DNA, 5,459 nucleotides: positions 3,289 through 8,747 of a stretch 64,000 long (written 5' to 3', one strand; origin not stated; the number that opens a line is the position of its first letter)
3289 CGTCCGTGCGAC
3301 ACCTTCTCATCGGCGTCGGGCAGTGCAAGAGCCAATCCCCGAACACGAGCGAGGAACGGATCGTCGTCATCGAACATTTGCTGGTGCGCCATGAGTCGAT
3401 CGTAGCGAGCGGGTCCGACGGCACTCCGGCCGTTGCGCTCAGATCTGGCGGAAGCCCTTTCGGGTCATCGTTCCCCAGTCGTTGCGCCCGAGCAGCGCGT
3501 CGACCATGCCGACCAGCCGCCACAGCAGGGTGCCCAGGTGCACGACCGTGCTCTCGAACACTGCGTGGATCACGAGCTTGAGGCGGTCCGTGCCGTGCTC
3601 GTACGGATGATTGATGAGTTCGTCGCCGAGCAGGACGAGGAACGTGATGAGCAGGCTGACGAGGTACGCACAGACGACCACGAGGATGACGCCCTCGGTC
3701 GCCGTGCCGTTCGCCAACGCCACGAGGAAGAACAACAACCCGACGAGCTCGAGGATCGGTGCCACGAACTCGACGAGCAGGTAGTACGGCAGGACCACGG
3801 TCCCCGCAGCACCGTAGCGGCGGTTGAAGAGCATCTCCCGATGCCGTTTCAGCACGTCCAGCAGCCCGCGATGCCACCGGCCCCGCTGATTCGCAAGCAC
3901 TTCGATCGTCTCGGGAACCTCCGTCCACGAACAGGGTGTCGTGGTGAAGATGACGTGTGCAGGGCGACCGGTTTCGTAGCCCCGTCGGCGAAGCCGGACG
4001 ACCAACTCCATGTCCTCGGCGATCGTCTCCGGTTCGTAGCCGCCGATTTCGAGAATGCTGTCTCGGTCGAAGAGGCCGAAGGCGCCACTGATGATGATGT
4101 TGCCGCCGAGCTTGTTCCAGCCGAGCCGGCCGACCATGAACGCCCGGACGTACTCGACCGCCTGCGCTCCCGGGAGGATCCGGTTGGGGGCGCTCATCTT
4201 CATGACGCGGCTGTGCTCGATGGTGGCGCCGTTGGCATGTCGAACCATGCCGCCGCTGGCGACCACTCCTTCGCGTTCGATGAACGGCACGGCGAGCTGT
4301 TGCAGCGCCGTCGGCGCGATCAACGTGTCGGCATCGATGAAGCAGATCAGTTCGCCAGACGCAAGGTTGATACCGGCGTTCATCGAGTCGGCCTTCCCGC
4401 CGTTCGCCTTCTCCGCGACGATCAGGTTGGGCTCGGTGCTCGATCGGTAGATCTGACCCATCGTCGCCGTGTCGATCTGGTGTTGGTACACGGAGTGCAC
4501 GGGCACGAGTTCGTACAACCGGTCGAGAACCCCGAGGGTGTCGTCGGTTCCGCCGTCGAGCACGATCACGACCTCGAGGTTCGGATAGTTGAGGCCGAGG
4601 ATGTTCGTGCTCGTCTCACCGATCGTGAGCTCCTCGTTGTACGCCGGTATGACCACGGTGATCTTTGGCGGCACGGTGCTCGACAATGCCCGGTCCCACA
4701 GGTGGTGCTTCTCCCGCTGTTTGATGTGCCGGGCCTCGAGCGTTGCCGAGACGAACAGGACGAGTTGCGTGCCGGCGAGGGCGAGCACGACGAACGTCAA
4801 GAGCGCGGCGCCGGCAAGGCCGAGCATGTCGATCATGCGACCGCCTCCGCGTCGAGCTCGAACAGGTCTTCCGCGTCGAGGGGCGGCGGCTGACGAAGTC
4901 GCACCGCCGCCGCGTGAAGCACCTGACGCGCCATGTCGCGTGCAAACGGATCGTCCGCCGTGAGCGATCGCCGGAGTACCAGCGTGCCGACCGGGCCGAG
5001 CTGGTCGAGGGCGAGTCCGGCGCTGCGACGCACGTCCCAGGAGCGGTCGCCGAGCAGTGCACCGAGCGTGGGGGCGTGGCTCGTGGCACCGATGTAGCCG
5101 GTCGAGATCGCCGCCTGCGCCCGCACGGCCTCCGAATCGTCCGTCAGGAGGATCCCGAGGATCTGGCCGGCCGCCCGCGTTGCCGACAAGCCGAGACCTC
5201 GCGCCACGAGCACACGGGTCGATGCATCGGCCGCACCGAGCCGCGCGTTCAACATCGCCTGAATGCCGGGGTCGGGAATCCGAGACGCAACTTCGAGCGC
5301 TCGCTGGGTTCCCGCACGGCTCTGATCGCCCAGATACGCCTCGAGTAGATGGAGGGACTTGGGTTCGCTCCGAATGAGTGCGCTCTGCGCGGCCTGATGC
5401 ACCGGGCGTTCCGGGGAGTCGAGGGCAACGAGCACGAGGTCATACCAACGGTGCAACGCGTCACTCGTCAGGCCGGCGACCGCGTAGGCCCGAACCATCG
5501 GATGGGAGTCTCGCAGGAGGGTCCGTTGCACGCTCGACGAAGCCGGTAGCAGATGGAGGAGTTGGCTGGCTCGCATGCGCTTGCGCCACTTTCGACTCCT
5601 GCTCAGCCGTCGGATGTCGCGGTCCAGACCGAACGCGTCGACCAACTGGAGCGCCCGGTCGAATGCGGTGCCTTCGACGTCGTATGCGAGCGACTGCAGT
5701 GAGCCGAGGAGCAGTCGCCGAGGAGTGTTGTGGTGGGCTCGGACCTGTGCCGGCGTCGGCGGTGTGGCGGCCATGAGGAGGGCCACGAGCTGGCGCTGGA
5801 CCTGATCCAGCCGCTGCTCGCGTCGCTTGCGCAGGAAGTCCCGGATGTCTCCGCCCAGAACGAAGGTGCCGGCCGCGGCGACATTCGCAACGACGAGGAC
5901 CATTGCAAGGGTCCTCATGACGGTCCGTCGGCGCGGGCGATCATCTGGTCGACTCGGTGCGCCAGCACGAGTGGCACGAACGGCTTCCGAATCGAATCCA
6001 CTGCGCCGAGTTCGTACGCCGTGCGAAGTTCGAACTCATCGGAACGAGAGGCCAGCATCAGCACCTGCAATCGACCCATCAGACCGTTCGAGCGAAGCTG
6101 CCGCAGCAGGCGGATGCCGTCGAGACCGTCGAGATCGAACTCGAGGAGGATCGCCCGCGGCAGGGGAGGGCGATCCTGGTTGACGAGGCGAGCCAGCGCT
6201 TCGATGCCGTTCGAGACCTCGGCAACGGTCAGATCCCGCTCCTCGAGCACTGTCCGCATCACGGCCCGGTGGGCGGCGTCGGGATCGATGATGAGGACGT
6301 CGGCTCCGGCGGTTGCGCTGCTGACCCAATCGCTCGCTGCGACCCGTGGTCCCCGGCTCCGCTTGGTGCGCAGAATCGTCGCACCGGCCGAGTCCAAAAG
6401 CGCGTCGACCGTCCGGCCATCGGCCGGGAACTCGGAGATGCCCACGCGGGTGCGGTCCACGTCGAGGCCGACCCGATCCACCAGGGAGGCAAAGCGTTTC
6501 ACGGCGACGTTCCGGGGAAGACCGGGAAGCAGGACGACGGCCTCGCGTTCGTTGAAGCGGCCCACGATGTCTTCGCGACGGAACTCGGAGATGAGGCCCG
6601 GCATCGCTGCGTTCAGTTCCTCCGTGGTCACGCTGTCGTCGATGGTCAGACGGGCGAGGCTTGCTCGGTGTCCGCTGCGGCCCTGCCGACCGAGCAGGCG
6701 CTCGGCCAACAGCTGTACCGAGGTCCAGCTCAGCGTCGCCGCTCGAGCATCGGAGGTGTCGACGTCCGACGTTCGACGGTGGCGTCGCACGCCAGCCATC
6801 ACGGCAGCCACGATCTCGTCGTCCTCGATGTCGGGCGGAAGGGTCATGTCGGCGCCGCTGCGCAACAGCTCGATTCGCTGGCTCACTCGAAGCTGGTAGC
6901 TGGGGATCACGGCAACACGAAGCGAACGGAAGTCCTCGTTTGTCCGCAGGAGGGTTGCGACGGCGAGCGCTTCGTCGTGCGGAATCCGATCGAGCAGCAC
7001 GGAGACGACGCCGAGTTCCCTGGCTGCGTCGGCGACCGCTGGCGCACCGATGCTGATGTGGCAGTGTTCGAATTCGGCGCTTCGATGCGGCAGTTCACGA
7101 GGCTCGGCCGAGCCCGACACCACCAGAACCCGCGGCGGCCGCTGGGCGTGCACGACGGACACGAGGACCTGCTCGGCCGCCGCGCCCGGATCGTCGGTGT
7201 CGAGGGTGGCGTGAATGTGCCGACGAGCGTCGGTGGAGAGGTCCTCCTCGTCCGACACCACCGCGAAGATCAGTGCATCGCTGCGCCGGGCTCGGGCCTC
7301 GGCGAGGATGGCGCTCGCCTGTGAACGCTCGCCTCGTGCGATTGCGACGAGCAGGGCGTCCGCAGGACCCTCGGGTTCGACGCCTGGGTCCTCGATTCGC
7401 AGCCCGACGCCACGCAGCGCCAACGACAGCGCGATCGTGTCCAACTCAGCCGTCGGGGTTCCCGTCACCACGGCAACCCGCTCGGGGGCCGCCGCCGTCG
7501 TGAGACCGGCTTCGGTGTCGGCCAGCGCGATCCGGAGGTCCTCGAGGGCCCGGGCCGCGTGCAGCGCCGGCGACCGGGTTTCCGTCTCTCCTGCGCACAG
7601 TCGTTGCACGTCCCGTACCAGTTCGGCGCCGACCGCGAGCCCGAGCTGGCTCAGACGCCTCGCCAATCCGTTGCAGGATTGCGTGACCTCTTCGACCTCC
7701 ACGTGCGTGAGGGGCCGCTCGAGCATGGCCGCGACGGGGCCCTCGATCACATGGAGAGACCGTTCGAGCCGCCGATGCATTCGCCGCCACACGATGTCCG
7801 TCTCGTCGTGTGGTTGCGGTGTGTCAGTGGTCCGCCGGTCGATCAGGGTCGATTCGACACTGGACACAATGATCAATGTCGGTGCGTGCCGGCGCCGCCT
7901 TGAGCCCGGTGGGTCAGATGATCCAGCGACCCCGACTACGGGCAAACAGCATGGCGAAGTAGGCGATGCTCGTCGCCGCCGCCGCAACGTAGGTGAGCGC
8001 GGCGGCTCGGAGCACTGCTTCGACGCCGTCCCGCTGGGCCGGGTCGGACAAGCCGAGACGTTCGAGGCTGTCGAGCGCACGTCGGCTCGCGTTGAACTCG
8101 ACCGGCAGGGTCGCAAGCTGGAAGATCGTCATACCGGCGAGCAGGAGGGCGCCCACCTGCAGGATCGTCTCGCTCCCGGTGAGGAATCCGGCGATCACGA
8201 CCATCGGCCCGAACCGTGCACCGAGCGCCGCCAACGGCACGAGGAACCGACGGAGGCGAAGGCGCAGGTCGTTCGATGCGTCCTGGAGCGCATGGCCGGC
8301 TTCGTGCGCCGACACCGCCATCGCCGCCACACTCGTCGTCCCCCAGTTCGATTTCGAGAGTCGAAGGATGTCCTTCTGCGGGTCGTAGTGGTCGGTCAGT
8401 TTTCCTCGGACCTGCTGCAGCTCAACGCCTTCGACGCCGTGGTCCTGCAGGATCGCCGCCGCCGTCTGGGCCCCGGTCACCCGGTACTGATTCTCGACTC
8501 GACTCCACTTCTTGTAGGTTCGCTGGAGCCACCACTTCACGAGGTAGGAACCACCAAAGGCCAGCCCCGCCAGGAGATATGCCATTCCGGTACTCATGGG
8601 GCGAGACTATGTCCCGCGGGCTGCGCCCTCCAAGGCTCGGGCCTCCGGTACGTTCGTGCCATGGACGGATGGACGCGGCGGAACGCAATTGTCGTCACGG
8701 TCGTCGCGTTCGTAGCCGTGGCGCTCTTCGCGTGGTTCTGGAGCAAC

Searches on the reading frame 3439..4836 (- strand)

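Call 44: search_protein_families(library=pfam, proteins=[window:3439-4836:-], max_evalue=0.001)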
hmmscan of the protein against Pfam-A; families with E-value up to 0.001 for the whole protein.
window:3439-4836:- (465 aa): 6 families
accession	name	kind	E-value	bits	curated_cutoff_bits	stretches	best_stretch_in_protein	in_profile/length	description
PF13641.12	Glyco_tranf_2_3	-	1.3e-25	91.2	27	1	57-324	2-230/230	Glycosyltransferase like family 2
PF00535.33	Glycos_transf_2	-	9.5e-22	78.1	23.3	1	60-210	1-129/168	Glycosyl transferase family 2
PF13632.12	Glyco_trans_2_3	-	1.8e-14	54.4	27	1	164-376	2-192/198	Glycosyl transferase family group 2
PF10111.15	Glyco_tranf_2_2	-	1.6e-08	34.8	27.3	1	60-285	1-202/276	Glycosyltransferase like family 2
PF13506.12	Glyco_transf_21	-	1.7e-08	34.5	21.7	1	147-323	17-174/174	Glycosyl transferase family 21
PF09488.16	Osmo_MPGsynth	-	0.00053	19.4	27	1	23-175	16-175/381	Mannosyl-3-phosphoglycerate synthase (osmo_MPGsynth)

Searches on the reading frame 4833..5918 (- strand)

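Call 44: search_protein_families(library=pfam, proteins=[window:4833-5918:-], max_evalue=0.001)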
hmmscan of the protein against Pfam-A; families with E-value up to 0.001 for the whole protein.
window:4833-5918:- (361 aa): 2 families
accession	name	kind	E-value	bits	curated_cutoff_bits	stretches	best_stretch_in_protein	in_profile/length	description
PF13646.12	HEAT_2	-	1.1e-14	54.9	27.7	2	256-334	7-87/88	HEAT repeats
PF02985.28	HEAT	-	1.4e-09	37.8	23.5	0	283-310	3-30/31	HEAT repeat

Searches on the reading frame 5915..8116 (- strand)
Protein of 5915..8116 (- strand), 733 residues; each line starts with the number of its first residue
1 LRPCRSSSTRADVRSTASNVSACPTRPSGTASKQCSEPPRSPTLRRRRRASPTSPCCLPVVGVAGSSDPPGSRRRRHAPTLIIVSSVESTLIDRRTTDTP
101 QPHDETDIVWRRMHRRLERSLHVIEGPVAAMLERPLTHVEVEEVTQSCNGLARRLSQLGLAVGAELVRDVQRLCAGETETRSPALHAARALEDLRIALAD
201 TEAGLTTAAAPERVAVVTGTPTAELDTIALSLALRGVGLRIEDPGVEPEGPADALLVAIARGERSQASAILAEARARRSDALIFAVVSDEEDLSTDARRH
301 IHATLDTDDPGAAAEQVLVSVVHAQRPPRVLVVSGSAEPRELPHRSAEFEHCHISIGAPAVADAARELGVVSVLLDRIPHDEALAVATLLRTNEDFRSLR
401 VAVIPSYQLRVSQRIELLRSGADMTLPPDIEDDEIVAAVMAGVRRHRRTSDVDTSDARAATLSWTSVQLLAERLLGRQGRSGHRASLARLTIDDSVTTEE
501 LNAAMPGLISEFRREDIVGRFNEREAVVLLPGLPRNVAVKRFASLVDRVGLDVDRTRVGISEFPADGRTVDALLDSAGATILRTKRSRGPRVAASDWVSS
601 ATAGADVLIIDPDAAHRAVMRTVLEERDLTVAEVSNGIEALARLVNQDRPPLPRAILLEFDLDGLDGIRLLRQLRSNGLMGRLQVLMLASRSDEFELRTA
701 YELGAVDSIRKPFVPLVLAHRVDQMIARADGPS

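Call 44: search_protein_families(library=pfam, proteins=[window:5915-8116:-], max_evalue=0.001)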
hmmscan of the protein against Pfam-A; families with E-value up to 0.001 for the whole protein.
window:5915-8116:- (733 aa): 1 family
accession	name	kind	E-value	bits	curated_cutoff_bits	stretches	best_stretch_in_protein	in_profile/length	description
PF00072.30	Response_reg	-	1.1e-17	64.6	30.2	1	607-722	1-110/111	Response regulator receiver domain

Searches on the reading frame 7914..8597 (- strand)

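Call 44: search_protein_families(library=pfam, proteins=[window:7914-8597:-], max_evalue=0.001)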
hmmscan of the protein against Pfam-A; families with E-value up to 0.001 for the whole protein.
window:7914-8597:- (227 aa): 1 family
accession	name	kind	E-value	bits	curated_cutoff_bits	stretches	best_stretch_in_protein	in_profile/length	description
PF04298.18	Zn_peptidase_2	-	3e-71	239.9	27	1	8-218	3-214/218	Putative neutral zinc metallopeptidase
